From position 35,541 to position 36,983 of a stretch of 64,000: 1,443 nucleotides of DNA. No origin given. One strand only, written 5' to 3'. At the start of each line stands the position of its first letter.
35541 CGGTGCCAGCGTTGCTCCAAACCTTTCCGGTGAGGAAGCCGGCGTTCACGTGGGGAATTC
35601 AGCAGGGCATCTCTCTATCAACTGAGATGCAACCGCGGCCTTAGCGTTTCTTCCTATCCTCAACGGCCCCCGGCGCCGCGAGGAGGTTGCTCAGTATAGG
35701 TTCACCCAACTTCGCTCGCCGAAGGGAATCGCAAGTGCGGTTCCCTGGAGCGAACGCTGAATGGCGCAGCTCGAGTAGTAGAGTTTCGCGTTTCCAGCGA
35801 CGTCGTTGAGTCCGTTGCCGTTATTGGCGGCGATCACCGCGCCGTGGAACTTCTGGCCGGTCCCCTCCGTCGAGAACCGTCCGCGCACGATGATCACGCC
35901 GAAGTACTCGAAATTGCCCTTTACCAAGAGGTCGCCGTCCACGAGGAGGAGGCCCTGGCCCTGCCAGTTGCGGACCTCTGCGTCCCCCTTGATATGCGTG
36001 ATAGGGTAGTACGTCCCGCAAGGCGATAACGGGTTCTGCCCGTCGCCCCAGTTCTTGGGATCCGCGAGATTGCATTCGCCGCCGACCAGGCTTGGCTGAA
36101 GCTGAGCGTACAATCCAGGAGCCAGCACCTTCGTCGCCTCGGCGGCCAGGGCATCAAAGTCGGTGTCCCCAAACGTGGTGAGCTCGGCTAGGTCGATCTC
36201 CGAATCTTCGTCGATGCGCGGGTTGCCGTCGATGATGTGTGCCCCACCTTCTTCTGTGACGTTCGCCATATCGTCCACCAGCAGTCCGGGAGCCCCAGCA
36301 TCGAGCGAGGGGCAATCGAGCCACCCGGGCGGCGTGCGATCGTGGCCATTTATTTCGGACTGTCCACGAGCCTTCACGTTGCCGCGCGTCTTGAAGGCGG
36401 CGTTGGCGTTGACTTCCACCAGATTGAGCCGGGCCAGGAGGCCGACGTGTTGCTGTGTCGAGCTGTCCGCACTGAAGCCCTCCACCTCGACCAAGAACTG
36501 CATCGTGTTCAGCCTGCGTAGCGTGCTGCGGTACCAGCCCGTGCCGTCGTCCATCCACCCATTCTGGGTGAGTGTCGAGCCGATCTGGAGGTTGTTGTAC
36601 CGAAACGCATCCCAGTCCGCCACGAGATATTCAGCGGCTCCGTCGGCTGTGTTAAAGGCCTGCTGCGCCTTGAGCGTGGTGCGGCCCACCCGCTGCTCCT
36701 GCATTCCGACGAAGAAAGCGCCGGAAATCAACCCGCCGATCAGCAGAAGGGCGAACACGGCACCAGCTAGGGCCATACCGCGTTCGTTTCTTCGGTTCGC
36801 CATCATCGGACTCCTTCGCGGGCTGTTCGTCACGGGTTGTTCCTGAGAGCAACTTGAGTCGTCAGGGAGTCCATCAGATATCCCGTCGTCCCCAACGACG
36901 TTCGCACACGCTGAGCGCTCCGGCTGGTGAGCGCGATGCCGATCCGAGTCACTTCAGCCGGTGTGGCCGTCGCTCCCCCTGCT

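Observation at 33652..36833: Tandem partial duplication: second PilX-like gene plus an NtrC paralog that has lost its AAA+ sigma-54 activation module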

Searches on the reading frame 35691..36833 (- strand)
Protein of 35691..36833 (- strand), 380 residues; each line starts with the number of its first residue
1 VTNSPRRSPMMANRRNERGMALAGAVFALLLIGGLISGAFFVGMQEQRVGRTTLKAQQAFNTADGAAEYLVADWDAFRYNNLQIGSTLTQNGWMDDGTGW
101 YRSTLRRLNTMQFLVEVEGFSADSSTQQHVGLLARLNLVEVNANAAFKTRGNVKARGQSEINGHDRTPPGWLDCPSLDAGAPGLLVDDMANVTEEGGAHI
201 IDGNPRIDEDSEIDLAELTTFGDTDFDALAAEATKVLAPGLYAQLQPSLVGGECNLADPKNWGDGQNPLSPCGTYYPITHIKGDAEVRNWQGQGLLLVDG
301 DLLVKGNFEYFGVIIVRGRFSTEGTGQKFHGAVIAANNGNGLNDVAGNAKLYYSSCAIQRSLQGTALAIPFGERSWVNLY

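Call 6: search_protein_families(library=pfam, proteins=[window:35691-36833:-], max_evalue=0.01)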
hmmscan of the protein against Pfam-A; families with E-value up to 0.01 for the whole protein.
window:35691-36833:- (380 aa): 0 families

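Call 7: search_protein_families(library=ncbifam, proteins=[window:35691-36833:-], max_evalue=0.01)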
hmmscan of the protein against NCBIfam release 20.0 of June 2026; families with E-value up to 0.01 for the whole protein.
window:35691-36833:- (380 aa): 0 families

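Call 11: find_homologous_proteins(query=window:35691-36806:-, max_evalue=0.00001)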
Query window:35691-36806:- (371 aa): 70 proteins with E <= 0.00001 among 8000 candidates.
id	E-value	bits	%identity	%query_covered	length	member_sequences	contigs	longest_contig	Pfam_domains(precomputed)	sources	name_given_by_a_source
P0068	3.6e-249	844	100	100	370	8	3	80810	-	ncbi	-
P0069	2.0e-205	700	81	100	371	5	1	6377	-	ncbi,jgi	jgi:hypothetical protein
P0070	4.0e-168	577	68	100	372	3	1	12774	-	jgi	jgi:hypothetical protein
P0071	1.6e-109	384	48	100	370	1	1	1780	-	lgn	-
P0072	3.7e-107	376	49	99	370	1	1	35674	-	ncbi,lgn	-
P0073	8.2e-107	375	49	99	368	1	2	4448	-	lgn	-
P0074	1.7e-106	374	48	100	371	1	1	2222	-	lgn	-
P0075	1.3e-105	371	47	100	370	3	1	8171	-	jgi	jgi:hypothetical protein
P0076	2.1e-105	371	48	100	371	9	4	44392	-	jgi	jgi:hypothetical protein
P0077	1.0e-104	368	49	100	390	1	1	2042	-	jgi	jgi:hypothetical protein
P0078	2.3e-104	367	48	100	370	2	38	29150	-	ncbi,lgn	-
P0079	4.4e-104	366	49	99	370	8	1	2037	-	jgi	jgi:hypothetical protein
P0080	5.9e-104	366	48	99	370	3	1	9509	-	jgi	jgi:hypothetical protein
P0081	6.2e-104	366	47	100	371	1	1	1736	-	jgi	jgi:hypothetical protein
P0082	1.4e-103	365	47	100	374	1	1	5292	-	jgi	jgi:hypothetical protein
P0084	3.1e-103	364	46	99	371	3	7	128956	-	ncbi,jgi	jgi:hypothetical protein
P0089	6.0e-101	356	47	100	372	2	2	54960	-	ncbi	-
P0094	4.4e-96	340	44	100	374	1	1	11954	PF14341.12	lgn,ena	-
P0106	3.3e-76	275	38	99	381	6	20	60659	PF14341.12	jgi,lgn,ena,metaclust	metaclust:\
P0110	2.3e-74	269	41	99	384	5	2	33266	PF14341.12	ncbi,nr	ncbi:MAG TPA: pilus assembly PilX N-terminal domain-containing protein [Gemmatimonadales bacterium]|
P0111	3.5e-74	268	39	99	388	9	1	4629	PF14341.12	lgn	-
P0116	1.8e-71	259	38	99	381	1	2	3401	PF14341.12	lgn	-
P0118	3.0e-70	255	38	100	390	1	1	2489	PF14341.12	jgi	jgi:hypothetical protein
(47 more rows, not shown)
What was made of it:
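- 35691..36806 (-): PilX1: PilX/ComZ-like tip pilin. It has an N-terminal pilin helix without Glu5, a pilin sheet and a beta-solenoid domain. Family relatives are named as PilX N-terminal domain proteins or carry PF14341 (call 11).
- On PilX/GspK-slot minor pilin, ComZ-like (for PilX1 and PilX2): Some family relatives at 38-44% identity carry PF14341 or the NCBI name (call 11).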

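Call 12: find_encoding_contigs(protein=P0072, flank=10000, max_places=2)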
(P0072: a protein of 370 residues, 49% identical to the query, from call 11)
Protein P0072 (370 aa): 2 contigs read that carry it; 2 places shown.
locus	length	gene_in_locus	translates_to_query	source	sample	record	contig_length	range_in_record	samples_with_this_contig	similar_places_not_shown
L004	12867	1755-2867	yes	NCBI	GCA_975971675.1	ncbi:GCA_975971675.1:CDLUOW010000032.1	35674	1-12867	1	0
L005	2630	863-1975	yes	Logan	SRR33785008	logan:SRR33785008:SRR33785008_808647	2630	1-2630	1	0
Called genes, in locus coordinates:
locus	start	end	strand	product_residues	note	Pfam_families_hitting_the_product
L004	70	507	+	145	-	PF07963:N_methyl (weak)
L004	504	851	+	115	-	PF07963:N_methyl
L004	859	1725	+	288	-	PF07963:N_methyl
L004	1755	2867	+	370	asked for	-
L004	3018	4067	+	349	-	PF11104:PilM_2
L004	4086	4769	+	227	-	PF05137:PilN (weak)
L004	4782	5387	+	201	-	PF04350:PilO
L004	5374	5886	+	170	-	-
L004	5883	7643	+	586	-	PF11741:AMIN, PF03958:Secretin_N, PF00263:Secretin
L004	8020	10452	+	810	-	PF01751:Toprim, PF01131:Topoisom_bac, PF01396:Zn_ribbon_Top1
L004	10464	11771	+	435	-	PF01134:GIDA, PF13450:NAD_binding_8 (faint)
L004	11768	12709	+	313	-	PF02899:Phage_int_SAM_1, PF00589:Phage_integrase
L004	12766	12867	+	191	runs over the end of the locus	PF00227:Proteasome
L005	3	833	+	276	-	?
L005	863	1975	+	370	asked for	-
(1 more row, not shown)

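Call 13: find_encoding_contigs(protein=P0084, flank=10000, max_places=2)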
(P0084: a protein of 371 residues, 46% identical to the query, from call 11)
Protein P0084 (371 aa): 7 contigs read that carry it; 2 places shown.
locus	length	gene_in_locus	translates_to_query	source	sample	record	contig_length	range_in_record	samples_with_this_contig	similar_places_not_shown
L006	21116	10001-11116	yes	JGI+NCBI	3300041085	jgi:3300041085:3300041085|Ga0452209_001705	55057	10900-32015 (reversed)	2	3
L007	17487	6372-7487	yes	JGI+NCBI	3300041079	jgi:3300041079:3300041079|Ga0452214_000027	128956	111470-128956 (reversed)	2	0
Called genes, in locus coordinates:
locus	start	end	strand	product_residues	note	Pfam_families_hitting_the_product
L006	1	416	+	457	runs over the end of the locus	PF00072:Response_reg, PF00158:Sigma54_activat, PF14532:Sigma54_activ_2, PF07728:AAA_5, PF25601:AAA_lid_14, PF02954:HTH_8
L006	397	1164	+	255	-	PF13641:Glyco_tranf_2_3 (weak), PF00535:Glycos_transf_2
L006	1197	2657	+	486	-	PF09594:GT87 (weak)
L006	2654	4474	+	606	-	-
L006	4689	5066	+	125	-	PF07963:N_methyl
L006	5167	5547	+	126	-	PF07963:N_methyl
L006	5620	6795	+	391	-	PF00672:HAMP, PF00512:HisKA, PF02518:HATPase_c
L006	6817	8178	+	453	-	PF00072:Response_reg, PF00158:Sigma54_activat, PF14532:Sigma54_activ_2, PF07728:AAA_5 (faint), PF25601:AAA_lid_14, PF02954:HTH_8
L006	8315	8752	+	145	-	PF07963:N_methyl (weak)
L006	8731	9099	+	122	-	PF07963:N_methyl (weak)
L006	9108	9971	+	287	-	PF07963:N_methyl (weak)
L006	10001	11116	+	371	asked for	-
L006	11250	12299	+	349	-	PF11104:PilM_2, PF14450:FtsA (faint)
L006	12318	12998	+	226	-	PF05137:PilN (weak)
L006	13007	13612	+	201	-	PF04350:PilO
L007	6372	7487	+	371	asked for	-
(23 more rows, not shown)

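Call 14: find_encoding_contigs(protein=P0089, flank=10000, max_places=2)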
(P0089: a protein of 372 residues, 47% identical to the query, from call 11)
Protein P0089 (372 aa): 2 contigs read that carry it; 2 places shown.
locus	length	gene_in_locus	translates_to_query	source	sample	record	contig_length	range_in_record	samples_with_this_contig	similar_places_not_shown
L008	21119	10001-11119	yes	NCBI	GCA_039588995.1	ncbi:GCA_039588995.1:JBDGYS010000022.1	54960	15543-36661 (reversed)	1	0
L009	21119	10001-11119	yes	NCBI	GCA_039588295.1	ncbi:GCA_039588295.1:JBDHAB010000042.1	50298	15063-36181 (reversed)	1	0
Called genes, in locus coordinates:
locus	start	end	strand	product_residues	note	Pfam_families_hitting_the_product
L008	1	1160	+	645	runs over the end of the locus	-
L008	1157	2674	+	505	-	-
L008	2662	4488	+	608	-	-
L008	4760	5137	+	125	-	PF07963:N_methyl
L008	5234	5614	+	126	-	PF07963:N_methyl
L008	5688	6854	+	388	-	PF00672:HAMP, PF00512:HisKA, PF02518:HATPase_c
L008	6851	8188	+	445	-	PF00072:Response_reg, PF00158:Sigma54_activat, PF14532:Sigma54_activ_2, PF07728:AAA_5 (weak), PF25601:AAA_lid_14, PF02954:HTH_8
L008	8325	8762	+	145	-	PF07963:N_methyl (weak)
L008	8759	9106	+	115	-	PF07963:N_methyl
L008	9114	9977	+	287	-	PF07963:N_methyl (weak)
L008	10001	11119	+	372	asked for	-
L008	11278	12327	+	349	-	PF11104:PilM_2, PF14450:FtsA (weak)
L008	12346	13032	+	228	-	PF05137:PilN (weak)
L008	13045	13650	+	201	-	PF04350:PilO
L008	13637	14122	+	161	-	-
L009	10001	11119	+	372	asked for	-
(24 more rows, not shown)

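Call 22: find_related_loci(query=A1, collection=genome_contigs, flank=10000)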
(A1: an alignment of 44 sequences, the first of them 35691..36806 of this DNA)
Query A1 (371 aa) in genome_contigs; peptide patterns used: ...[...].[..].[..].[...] (x = any residue, [..] = any of these).
549 stretches matched a pattern; 520 encode a relative of the query (tblastn E <= 1e-3); the best 80 are kept; 78 distinct loci.
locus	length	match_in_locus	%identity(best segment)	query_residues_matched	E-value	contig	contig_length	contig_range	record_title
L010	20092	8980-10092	50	1-371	3e-121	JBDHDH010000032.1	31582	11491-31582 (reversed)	MAG: Gemmatimonadota bacterium isolate M8-32_Bin_209 M8-32_Bin_209_scaffold_2950, whole genome shotgun sequence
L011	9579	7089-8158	78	2-371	2e-164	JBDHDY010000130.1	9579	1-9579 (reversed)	MAG: Gemmatimonadota bacterium isolate M8-44_Bin_129 M8-44_Bin_129_scaffold_35584, whole genome shotgun sequence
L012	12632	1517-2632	48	2-371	7e-112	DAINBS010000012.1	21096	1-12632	MAG TPA_asm: Gemmatimonadales bacterium isolate CTOTU25590 NODE_720_length_21096_cov_5.024619, whole genome shotgun sequ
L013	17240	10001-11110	49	2-371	5e-109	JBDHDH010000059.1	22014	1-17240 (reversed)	MAG: Gemmatimonadota bacterium isolate M8-32_Bin_209 M8-32_Bin_209_scaffold_6099, whole genome shotgun sequence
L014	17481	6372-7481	46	2-370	7e-109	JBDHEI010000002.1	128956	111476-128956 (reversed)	MAG: Gemmatimonadota bacterium isolate M8-44_Bin_155 M8-44_Bin_155_scaffold_26, whole genome shotgun sequence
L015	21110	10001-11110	46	2-370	5e-108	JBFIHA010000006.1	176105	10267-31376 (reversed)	MAG: Gemmatimonadales bacterium isolate Mix_sand11.2021.09.Z.113 k141_1689085_length_176105_cov_16.3811, whole genome sh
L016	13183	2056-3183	46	1-371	2e-107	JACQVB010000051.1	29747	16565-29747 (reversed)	MAG: Gemmatimonadetes bacterium isolate NC_groundwater_1452_Ag_S-0.65um_65_21 S_p65_S5_coassembly_k141_880705, whole gen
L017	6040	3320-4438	46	1-371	2e-107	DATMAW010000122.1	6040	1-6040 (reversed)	MAG TPA_asm: Gemmatimonadales bacterium isolate SMAG_U13336 k141_173276, whole genome shotgun sequence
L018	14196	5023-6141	45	1-371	2e-106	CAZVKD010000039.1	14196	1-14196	MAG TPA_asm: uncultured Gemmatimonadaceae bacterium isolate binchicken_co107_187 genome assembly, contig: NODE_10084_len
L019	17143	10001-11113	47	1-371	2e-106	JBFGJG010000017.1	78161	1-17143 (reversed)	MAG: Gemmatimonadales bacterium isolate Mix_sand03.2021.01.D.106 k141_26331_length_78161_cov_19.1693, whole genome shotg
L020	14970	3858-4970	48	1-371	5e-105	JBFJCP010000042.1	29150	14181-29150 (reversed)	MAG: Gemmatimonadales bacterium isolate Mix_sand15.2022.01.G.23 k141_1810736_length_29150_cov_17.3344, whole genome shot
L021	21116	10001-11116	44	1-371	2e-104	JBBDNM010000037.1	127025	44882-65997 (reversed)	MAG: Gemmatimonadales bacterium isolate LejiaB_67_14 Lejia_B_178_length_127025_cov_9, whole genome shotgun sequence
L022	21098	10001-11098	48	7-371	4e-104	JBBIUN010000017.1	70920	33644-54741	MAG: Gemmatimonadota bacterium isolate TCS170221_bin_54 NODE_506_length_70920_cov_27.063035, whole genome shotgun sequen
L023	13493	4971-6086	44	2-371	8e-104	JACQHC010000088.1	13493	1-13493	MAG: Gemmatimonadetes bacterium isolate NC_groundwater_1089_Ag_S2p5_68_137 S_2p5_S6_coassembly_k141_2380612, whole genom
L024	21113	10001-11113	47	2-371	2e-103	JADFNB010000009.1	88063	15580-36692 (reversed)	MAG: Gemmatimonadetes bacterium isolate B60T1B8 B60T1B8_NODE305, whole genome shotgun sequence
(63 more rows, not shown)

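Call 43: predict_structure(alignment_id=A1)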
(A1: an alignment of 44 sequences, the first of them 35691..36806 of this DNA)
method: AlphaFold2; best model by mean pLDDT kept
length: 371 residues; sequences in the alignment: 44
mean_pLDDT: 91.1   pTM: 0.82
mean pLDDT of the five models: 91.1, 90.6, 90.1, 89.4, 87.0
residues with pLDDT >= 90: 296; 70-90: 56; 50-70: 14; < 50: 5
segments of 3 or more residues with pLDDT < 50: 1-5
pLDDT, mean of each block of 10 residues (from residue 1): 49 84 91 84 89 92 91 93 91 95 94 93 92 94 94 96 90 95 88 96 93 92 96 95 94 95 95 97 97 97 97 95 92 91 97 93 66 50
secondary structure, 60 per line:
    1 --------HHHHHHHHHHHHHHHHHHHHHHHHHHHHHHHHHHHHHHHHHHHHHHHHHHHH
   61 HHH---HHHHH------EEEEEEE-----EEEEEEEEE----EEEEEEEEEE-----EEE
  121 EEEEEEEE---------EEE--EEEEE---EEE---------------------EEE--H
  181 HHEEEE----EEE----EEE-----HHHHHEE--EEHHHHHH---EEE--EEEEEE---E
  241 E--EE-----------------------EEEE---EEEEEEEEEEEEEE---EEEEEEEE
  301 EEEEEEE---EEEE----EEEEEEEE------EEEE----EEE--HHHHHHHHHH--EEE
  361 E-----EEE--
elements in order: H9-63 H67-71 E78-84 E90-98 E103-112 E118-128 E138-140 E143-147 E151-153 E175-177 E183-186 E191-193 E198-200 H206-210 H217-222 E226-228 E231-236 E269-272 E276-289 E293-307 E311-314 E319-326 E333-336 E341-343 H346-355 E358-361 E367-369
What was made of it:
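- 35691..36806 (-): AF2 model with pLDDT 91 (call 43).
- On PilX/GspK-slot minor pilin, ComZ-like (for PilX1 and PilX2): The model has a helix at residues 9-63 (call 43). The model is confident, with pLDDT 91 (call 43).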

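Call 47: fold_search(model_id=the predicted structure, library=pdb)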
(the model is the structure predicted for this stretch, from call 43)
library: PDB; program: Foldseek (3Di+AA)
matches with E <= 10: 250; with E <= 0.001: 3
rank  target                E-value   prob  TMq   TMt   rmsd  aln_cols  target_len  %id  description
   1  6qvi_C                1.7e-07  1.00  0.21  0.17  16.7       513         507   12  Crystal structure of competence-associated pilin ComZ from Thermus thermophilus (released 2019-05-29)
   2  6qvi_A                5.5e-07  1.00  0.25  0.19  18.5       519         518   13  Crystal structure of competence-associated pilin ComZ from Thermus thermophilus (released 2019-05-29)
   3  6qvi_B                8.8e-07  1.00  0.24  0.19  17.5       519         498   13  Crystal structure of competence-associated pilin ComZ from Thermus thermophilus (released 2019-05-29)
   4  9lhn_B                1.8e-02  0.97  0.28  0.43   8.9       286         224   10  Crystal structure of Ice binding protein from Candidatus Cryosericum odellii SMC5 (released 2025-09-03)
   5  9lhn_A                1.8e-02  0.91  0.24  0.37   8.3       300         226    7  Crystal structure of Ice binding protein from Candidatus Cryosericum odellii SMC5 (released 2025-09-03)
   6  4nu3_A                2.9e-02  0.82  0.23  0.36   9.3       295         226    7  Crystal structure of mFfIBP, a capping head region swapped mutant of ice-binding protein (released 2014-04-16)
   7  9li0_A                3.2e-02  0.93  0.27  0.41   7.2       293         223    8  Crystal structure of engineered ice-binding protein (M74I and A97V) from Candidatus Cryosericum odellii strain SMC5_16 (released 2025-09-03)
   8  9li0_B                3.4e-02  0.93  0.27  0.42   8.6       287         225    8  Crystal structure of engineered ice-binding protein (M74I and A97V) from Candidatus Cryosericum odellii strain SMC5_16 (released 2025-09-03)
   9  8x0z                  5.9e-02  0.94  0.29  0.47   7.2       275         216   10  Crystal structure of A101C/A120C mutant of FfIBP (released 2024-11-13)
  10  8x1o                  1.1e-01  0.47  0.23  0.36   9.2       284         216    7  Crystal structure of M249C/N270C mutant of FfIBP (released 2024-11-13)
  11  4nu3_B                1.3e-01  0.25  0.20  0.30  13.2       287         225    8  Crystal structure of mFfIBP, a capping head region swapped mutant of ice-binding protein (released 2014-04-16)
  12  6a8k                  1.5e-01  0.25  0.20  0.29  10.9       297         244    8  Crystal structure of Ice-binding Protein from a Sea-Ice Microalga (released 2018-11-07)
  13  6bg8_A                2.1e-01  0.66  0.29  0.42   9.6       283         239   13  Shewanella frigidimarina ice-binding protein_1 DUF3494 Domain (released 2018-03-07)
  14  5bp4_A                2.1e-01  0.04  0.08  0.03  23.7       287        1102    9  Modifying region (DH-ER-KR) of a mycocerosic acid synthase-like (MAS-like) PKS (released 2016-03-09)
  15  8x1l                  2.3e-01  0.63  0.27  0.43   7.2       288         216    8  Crystal structure of S96C/L132C mutant of FfIBP (released 2024-11-13)
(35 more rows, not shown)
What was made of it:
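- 35691..36806 (-): Best PDB match is Thermus ComZ 6QVI, E 1.7e-7 (call 47).
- On PilX/GspK-slot minor pilin, ComZ-like (for PilX1 and PilX2): Foldseek gives E 1.7e-7 and probability 1.0, but TM 0.21-0.25 and 12-13% identity (call 47).
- ComZ-like fold of PilX: calls 43, 47.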
